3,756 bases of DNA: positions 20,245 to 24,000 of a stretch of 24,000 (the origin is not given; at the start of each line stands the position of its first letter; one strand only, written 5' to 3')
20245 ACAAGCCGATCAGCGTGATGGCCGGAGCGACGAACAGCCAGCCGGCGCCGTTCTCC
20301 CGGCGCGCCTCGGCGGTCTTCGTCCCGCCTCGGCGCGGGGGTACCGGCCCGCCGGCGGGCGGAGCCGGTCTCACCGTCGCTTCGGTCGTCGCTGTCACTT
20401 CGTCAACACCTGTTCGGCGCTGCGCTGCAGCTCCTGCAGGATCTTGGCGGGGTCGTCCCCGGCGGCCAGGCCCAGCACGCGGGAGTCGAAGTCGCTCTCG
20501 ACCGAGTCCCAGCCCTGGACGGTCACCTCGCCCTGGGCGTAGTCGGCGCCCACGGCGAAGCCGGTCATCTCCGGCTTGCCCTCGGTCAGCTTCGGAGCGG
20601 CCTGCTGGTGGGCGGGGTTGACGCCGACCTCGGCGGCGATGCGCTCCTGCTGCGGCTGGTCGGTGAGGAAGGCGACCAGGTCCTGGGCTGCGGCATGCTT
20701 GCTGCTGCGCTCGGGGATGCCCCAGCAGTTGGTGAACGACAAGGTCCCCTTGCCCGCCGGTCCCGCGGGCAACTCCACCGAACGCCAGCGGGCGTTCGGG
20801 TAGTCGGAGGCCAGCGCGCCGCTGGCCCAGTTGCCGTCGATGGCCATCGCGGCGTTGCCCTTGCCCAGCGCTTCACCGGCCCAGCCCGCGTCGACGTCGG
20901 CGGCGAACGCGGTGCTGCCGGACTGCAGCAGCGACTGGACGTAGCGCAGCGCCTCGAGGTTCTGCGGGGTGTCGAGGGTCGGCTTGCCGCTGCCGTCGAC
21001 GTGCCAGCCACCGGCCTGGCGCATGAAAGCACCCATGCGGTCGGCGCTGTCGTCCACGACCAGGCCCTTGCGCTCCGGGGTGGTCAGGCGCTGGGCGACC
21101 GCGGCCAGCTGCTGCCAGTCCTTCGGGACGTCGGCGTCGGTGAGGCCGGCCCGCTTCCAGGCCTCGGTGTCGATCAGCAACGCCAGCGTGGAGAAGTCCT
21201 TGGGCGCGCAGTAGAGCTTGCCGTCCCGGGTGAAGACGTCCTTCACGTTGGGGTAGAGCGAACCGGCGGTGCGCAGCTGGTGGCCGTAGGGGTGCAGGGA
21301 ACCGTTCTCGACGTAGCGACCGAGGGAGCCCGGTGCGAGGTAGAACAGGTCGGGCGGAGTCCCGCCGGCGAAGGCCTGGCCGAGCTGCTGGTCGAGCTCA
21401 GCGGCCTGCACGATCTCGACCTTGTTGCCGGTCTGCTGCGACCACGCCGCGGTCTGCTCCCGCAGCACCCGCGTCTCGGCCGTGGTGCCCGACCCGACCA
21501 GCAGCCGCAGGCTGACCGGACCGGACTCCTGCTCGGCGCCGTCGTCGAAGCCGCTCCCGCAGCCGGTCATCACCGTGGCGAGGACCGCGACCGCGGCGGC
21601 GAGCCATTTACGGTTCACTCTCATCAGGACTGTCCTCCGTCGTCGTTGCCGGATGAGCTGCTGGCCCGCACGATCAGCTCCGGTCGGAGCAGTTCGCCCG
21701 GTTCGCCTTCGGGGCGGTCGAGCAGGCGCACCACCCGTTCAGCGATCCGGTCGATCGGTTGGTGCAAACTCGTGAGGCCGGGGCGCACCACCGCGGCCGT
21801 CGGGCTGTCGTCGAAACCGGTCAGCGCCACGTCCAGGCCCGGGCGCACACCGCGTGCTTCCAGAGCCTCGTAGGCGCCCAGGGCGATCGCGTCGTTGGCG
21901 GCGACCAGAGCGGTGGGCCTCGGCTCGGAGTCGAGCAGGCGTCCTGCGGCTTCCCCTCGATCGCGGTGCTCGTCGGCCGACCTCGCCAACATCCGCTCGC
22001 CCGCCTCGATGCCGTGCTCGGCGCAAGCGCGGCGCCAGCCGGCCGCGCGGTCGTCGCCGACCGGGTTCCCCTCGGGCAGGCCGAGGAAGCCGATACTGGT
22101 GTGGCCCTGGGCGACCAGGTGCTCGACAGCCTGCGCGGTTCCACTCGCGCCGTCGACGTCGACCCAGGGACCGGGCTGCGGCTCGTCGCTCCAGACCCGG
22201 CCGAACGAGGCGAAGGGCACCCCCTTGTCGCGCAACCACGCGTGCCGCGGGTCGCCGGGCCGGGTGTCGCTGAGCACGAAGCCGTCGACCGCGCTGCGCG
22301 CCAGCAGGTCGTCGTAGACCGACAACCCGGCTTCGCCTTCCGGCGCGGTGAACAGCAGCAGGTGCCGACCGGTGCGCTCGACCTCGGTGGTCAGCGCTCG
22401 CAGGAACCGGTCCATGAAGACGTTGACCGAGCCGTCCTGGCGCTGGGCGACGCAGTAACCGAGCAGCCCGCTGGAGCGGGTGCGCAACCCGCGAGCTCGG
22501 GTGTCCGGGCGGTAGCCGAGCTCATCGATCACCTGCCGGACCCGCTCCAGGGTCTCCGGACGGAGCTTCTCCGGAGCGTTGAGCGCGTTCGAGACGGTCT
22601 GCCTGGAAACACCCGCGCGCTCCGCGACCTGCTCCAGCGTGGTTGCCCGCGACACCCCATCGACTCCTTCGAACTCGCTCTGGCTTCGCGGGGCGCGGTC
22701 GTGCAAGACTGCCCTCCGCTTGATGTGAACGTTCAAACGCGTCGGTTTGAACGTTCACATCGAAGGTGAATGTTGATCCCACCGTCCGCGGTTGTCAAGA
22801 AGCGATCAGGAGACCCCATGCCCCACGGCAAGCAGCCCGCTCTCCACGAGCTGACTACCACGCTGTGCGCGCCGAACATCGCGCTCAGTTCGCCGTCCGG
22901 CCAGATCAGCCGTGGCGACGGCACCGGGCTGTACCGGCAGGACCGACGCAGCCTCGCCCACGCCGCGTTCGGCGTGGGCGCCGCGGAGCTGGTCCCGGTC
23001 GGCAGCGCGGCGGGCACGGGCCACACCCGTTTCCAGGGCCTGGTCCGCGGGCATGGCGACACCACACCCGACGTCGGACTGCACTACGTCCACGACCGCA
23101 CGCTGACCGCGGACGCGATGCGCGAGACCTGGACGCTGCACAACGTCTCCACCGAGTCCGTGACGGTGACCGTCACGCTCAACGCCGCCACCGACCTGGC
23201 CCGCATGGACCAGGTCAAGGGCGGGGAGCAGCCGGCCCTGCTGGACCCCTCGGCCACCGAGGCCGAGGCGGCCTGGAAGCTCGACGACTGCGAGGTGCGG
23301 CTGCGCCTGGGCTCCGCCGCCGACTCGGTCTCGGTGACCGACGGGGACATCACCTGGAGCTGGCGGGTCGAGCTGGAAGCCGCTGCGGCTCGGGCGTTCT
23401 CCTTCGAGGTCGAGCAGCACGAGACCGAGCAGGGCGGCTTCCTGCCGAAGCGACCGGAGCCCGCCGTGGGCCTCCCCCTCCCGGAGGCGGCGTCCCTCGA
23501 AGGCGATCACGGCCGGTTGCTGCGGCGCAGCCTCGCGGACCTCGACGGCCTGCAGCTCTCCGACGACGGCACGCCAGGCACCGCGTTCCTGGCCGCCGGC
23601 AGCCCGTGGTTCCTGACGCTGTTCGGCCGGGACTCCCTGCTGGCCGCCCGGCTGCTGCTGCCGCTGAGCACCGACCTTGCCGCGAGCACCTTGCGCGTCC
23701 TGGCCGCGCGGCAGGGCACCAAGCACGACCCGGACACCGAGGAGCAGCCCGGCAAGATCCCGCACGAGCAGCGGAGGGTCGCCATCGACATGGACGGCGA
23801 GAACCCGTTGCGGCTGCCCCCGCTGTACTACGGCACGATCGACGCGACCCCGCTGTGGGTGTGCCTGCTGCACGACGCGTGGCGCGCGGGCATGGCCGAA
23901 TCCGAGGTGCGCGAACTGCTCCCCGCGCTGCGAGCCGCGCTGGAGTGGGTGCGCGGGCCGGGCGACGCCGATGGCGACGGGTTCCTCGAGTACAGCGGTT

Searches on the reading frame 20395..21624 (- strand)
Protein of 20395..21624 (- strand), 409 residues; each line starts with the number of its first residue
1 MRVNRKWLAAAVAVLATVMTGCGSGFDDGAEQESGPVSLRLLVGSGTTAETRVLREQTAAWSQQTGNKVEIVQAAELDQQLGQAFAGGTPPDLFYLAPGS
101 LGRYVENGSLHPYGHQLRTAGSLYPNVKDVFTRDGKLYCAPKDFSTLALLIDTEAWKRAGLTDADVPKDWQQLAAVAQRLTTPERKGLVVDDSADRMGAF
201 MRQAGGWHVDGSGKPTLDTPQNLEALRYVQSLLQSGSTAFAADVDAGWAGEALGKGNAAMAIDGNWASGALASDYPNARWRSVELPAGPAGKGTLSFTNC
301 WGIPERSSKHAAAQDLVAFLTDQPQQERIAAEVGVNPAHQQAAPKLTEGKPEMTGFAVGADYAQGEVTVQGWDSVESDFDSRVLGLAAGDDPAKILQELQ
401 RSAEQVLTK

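Call 8: find_encoding_contigs(protein=window:20395-21624:-, flank=10000, max_places=10)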
Protein window:20395-21624:- (409 aa): no gene with exactly this product is on record in the collection.

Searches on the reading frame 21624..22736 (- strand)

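Call 15: search_protein_families(library=pfam, proteins=[window:21624-22736:-], max_evalue=0.01)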
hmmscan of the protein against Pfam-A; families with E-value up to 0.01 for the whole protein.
window:21624-22736:- (370 aa): 7 families
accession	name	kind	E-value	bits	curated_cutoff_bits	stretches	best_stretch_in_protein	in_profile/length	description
PF13377.12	Peripla_BP_3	-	3.2e-30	105.8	26.5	1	204-360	1-167/167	Periplasmic binding protein-like domain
PF00532.27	Peripla_BP_1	-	6.9e-21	75.4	22.2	1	107-308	15-223/281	Periplasmic binding proteins and sugar binding domain of LacI family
PF00356.27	LacI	-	8.8e-15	54.7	27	1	33-78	1-46/46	Bacterial regulatory proteins, lacI family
PF01381.28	HTH_3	-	4.4e-05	23.9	23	1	32-68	10-46/55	Helix-turn-helix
PF13407.12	Peripla_BP_4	-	0.00016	21.7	35.1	1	169-314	77-222/258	Periplasmic binding protein domain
PF13560.12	HTH_31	-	0.0023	18.7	27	0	33-65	16-49/64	Helix-turn-helix domain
PF04545.22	Sigma70_r4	-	0.0045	16.9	24.1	0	32-50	21-39/50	Sigma-70, region 4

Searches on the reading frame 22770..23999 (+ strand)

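Call 15: search_protein_families(library=pfam, proteins=[window:22770-23999:+], max_evalue=0.01)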
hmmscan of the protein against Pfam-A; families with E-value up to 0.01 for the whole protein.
window:22770-23999:+ (410 aa): 1 family
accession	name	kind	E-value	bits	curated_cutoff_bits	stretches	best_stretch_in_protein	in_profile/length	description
PF14742.11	GDE_N_bis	-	3.8e-23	82.7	22.1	1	37-208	7-189/194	N-terminal domain of (some) glycogen debranching enzymes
